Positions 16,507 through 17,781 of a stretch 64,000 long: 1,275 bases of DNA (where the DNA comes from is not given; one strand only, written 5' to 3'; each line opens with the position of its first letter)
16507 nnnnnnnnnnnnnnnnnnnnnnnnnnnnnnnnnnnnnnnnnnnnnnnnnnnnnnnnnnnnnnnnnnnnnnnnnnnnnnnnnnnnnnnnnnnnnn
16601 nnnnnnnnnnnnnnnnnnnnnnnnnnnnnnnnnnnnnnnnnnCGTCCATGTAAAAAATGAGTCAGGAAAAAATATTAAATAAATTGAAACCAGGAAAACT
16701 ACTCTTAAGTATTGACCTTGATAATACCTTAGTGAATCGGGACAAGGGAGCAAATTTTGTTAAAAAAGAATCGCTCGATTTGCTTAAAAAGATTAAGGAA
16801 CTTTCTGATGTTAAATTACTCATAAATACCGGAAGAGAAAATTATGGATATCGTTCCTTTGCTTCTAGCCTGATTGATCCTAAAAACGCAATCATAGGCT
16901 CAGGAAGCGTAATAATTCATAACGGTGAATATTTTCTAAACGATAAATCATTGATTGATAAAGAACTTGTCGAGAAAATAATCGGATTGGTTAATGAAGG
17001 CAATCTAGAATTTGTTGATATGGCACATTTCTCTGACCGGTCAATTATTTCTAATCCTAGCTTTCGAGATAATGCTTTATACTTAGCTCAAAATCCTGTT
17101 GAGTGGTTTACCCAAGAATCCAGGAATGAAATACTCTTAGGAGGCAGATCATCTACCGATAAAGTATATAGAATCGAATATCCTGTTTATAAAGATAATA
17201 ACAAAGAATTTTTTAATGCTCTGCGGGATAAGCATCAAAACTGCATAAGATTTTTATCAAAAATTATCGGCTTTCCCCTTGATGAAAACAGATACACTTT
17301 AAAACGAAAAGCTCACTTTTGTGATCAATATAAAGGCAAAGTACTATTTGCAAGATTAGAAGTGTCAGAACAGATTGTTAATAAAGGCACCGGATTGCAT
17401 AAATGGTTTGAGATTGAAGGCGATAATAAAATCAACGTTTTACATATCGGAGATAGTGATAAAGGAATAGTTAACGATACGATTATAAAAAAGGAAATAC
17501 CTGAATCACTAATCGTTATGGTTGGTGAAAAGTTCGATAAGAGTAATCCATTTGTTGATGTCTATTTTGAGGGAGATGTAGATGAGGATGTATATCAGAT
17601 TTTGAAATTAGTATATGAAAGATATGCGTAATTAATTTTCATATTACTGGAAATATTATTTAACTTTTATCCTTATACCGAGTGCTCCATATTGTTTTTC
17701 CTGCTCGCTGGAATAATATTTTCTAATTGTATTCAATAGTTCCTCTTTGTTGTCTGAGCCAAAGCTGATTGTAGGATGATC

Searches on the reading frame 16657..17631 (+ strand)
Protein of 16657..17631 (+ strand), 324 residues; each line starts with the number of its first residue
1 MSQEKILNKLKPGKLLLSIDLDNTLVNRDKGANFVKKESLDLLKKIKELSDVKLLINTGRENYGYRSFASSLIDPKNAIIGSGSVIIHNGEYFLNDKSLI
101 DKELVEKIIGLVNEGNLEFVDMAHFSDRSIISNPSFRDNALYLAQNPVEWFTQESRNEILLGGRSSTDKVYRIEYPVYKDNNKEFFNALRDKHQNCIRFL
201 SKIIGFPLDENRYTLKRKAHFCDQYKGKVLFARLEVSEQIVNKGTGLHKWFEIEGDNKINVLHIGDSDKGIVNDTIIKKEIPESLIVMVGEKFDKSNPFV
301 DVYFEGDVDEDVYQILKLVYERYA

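Call 73: search_protein_families(library=pfam, proteins=[window:16657-17631:+], max_evalue=0.0001)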
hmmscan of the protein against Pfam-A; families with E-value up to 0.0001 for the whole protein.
window:16657-17631:+ (324 aa): 2 families
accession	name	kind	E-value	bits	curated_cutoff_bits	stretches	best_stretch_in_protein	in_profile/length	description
PF08282.18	Hydrolase_3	-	9.2e-15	55.5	20.9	1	18-268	2-213/255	haloacid dehalogenase-like hydrolase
PF05116.19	S6PP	-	4.7e-05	23.5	20.3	1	14-96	2-81/247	Sucrose-6F-phosphate phosphohydrolase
